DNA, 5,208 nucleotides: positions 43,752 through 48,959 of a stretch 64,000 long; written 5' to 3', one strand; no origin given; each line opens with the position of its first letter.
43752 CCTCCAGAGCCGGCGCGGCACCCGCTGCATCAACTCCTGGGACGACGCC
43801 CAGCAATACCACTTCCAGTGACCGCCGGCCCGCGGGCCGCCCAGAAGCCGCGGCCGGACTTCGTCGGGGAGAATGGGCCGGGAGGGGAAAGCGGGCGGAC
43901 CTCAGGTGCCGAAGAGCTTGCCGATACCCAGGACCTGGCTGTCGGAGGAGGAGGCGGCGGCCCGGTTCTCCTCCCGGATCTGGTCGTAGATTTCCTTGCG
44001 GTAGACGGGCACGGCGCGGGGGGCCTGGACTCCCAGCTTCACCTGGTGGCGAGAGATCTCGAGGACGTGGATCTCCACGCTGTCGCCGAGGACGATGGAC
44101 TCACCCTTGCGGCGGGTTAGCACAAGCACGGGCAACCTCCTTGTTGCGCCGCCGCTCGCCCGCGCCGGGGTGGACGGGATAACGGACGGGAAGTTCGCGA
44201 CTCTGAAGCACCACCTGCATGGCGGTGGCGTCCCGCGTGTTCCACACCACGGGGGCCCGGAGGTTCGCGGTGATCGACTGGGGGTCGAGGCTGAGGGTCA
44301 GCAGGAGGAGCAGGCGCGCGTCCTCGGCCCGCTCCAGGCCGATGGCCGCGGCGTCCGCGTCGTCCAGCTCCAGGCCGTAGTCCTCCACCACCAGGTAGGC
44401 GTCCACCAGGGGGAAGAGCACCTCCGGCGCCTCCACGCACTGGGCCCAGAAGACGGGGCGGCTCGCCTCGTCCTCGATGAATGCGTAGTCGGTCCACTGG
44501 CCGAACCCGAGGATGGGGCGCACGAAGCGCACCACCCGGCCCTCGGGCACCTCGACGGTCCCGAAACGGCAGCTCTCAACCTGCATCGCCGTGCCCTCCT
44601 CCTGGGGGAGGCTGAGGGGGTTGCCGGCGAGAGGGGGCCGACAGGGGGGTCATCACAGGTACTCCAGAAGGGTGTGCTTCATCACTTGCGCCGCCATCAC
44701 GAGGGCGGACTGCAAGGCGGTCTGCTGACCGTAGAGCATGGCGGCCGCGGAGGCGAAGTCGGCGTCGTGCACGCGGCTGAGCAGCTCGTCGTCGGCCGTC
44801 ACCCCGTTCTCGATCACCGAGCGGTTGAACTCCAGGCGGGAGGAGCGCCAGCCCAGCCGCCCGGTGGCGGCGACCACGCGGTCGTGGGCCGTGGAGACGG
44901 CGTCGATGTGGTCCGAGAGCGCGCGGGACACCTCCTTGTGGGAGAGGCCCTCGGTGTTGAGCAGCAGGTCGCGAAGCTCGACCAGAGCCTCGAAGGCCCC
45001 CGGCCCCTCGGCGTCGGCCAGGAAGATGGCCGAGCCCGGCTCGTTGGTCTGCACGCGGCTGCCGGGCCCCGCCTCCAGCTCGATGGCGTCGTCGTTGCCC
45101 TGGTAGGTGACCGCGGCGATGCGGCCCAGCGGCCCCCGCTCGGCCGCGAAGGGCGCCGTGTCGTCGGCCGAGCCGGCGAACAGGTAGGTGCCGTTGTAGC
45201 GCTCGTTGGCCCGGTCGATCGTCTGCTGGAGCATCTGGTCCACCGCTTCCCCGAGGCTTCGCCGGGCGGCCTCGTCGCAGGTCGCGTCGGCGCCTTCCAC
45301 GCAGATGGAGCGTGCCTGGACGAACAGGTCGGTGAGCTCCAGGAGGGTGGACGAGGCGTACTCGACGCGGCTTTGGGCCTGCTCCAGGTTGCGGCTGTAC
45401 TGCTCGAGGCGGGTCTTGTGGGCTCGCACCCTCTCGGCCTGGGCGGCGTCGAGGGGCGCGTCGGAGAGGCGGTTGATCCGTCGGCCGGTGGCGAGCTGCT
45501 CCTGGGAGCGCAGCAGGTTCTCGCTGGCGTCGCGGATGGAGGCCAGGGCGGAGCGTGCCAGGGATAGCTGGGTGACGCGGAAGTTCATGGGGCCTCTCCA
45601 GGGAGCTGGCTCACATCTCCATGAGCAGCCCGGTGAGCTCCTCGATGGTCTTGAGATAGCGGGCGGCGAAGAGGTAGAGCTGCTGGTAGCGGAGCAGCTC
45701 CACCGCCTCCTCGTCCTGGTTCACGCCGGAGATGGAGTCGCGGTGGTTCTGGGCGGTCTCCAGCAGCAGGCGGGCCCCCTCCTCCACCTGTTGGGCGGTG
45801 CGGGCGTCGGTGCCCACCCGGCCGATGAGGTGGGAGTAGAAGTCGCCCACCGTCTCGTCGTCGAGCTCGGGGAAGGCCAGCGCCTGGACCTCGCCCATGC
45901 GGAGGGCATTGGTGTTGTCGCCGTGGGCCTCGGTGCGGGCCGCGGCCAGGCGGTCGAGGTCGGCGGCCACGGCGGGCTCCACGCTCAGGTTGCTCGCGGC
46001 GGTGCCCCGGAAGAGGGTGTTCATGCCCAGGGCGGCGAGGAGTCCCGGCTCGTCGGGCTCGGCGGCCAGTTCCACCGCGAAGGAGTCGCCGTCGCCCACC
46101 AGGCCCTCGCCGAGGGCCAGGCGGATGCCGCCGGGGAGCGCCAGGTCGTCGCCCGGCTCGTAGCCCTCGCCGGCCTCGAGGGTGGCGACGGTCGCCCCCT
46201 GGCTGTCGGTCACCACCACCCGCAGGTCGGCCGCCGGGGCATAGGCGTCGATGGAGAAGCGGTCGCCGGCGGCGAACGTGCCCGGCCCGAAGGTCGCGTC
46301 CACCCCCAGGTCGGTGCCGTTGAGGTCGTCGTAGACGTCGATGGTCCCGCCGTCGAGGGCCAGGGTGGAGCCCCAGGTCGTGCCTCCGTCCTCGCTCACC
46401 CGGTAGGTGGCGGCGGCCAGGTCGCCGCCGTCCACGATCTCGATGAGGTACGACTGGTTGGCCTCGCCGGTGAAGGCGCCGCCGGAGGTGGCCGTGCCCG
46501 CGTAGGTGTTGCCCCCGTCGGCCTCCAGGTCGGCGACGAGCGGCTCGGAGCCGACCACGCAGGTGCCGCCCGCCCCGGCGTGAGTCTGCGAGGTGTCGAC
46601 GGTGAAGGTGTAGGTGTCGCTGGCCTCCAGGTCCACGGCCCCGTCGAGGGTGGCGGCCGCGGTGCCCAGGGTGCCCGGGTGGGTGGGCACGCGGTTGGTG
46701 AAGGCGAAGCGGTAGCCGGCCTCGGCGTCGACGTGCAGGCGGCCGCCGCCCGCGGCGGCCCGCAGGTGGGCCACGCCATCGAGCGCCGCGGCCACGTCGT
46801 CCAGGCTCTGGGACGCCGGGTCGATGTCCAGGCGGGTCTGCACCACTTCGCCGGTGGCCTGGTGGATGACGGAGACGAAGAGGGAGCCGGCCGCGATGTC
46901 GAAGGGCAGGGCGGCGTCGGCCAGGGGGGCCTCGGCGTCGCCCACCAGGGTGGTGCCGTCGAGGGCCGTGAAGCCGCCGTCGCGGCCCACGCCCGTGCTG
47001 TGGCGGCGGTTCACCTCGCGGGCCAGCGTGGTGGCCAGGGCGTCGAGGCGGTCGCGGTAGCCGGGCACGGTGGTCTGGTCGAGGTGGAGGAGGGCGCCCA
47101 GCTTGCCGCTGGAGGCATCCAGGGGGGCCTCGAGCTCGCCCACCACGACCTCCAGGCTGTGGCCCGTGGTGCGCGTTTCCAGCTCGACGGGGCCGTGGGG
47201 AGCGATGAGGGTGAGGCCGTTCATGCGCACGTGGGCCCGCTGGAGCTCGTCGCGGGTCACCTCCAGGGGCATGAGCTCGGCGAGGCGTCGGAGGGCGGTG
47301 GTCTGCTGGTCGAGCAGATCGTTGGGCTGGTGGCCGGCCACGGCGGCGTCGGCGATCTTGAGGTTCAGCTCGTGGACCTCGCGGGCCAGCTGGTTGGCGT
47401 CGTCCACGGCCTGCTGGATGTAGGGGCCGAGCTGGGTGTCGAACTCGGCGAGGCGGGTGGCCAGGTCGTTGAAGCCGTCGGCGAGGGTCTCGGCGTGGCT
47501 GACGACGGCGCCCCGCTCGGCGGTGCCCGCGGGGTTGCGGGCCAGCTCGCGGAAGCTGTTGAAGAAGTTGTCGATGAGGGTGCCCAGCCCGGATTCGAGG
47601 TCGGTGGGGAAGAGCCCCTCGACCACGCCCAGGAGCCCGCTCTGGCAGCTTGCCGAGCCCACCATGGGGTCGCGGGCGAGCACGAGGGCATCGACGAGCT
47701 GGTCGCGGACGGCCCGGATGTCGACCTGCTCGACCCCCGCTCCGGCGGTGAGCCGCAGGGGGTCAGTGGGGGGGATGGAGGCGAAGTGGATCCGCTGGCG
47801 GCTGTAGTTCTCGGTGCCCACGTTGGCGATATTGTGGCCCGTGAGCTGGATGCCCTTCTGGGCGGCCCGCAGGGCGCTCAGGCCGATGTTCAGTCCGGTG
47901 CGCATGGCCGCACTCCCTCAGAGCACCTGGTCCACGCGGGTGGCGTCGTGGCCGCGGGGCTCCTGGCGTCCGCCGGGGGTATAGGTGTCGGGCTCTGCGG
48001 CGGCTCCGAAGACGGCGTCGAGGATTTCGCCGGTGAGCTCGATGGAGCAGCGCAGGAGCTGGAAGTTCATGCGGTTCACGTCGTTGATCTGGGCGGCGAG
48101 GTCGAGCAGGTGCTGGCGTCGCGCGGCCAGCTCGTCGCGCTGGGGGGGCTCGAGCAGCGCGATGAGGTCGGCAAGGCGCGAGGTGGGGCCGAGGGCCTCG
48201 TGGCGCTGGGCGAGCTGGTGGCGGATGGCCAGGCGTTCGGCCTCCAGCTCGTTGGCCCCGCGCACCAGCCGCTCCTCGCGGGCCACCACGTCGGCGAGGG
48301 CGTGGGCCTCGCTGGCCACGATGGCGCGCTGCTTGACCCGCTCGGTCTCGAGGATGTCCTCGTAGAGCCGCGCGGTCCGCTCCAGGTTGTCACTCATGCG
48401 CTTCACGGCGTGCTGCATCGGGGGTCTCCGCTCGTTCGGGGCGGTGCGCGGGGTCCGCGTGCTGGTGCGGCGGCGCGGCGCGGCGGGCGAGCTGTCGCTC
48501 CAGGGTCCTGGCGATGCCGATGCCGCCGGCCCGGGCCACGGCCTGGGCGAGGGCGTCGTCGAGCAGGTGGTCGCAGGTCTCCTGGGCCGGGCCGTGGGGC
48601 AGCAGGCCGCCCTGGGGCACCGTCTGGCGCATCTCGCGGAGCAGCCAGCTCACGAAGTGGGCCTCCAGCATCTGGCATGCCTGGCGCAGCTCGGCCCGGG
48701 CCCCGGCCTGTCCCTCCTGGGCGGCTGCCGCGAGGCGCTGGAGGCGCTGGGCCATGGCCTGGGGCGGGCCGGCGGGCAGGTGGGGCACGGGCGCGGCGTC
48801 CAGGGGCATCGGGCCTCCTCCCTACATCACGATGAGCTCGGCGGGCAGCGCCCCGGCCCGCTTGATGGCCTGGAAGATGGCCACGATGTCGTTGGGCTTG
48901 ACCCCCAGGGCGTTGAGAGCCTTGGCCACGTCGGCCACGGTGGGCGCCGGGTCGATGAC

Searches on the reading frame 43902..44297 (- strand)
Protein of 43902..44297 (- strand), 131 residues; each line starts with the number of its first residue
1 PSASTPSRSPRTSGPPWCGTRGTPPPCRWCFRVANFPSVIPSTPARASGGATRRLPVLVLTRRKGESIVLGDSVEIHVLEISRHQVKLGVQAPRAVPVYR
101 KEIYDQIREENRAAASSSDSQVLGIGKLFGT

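Call 39: search_protein_families(library=pfam, proteins=[window:43902-44297:-], max_evalue=0.01)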
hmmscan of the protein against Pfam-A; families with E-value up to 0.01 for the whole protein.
window:43902-44297:- (131 aa): 1 family
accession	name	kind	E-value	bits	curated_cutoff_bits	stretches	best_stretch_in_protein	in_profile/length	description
PF02599.21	CsrA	-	1.7e-22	79.6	27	1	58-109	2-53/53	Global regulator protein family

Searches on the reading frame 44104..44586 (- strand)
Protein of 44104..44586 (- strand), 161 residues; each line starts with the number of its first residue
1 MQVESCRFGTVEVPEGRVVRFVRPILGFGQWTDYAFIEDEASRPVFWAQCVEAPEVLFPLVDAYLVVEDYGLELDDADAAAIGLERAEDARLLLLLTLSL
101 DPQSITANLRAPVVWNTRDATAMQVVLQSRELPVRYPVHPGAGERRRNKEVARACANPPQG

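Call 9: search_protein_families(library=pfam, proteins=[window:44104-44586:-], max_evalue=0.001)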
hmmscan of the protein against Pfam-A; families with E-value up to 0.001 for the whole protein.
window:44104-44586:- (161 aa): 1 family
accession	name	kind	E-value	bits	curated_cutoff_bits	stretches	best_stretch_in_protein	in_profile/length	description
PF02623.20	FliW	-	1e-29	103.2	25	1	20-138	2-122/122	FliW protein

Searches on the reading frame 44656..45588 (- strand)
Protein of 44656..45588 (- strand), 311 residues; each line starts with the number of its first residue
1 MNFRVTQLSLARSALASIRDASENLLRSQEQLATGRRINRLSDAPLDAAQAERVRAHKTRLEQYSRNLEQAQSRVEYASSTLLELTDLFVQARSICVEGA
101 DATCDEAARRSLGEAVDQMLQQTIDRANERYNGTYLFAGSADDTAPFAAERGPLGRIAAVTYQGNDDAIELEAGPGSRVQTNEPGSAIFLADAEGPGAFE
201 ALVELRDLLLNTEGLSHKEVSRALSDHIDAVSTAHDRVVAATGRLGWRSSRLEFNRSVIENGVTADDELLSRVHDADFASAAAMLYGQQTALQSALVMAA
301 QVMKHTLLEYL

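Call 9: search_protein_families(library=pfam, proteins=[window:44656-45588:-], max_evalue=0.001)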
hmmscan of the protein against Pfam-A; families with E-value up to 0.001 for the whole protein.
window:44656-45588:- (311 aa): 2 families
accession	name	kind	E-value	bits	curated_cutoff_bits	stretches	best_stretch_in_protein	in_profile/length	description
PF00669.25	Flagellin_N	-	4.1e-18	66.2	26.6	1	8-140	4-137/139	Bacterial flagellin N-terminal helical region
PF00700.27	Flagellin_C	-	7e-08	33.1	23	1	228-311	1-86/86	Bacterial flagellin C-terminal helical region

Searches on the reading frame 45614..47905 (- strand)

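Call 9: search_protein_families(library=pfam, proteins=[window:45614-47905:-], max_evalue=0.001)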
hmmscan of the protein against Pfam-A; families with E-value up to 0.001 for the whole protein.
window:45614-47905:- (764 aa): 1 family
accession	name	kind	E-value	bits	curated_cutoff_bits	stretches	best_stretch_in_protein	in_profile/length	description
PF22638.1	FlgK_D1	-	1.1e-46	159.8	28.6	1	95-310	4-226/233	Flagellar hook-associated protein FlgK helical domain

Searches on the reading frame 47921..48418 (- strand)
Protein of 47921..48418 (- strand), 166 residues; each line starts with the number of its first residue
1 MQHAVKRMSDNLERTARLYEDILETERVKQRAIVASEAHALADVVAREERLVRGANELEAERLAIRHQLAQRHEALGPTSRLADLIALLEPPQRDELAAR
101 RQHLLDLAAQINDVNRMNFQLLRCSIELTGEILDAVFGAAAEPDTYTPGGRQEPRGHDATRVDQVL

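Call 9: search_protein_families(library=pfam, proteins=[window:47921-48418:-], max_evalue=0.001)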
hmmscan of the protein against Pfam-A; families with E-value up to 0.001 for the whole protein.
window:47921-48418:- (166 aa): 1 family
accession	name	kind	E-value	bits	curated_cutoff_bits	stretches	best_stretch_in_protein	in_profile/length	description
PF05130.17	FlgN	-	1.4e-20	74.7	30.5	1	1-153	1-146/147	FlgN protein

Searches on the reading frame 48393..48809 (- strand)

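Call 9: search_protein_families(library=pfam, proteins=[window:48393-48809:-], max_evalue=0.001)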
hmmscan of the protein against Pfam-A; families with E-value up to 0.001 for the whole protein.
window:48393-48809:- (139 aa): 1 family
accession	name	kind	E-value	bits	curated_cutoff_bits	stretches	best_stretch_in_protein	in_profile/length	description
PF10135.14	Rod-binding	-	7e-11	42.9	25.1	1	59-106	2-51/51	Rod binding protein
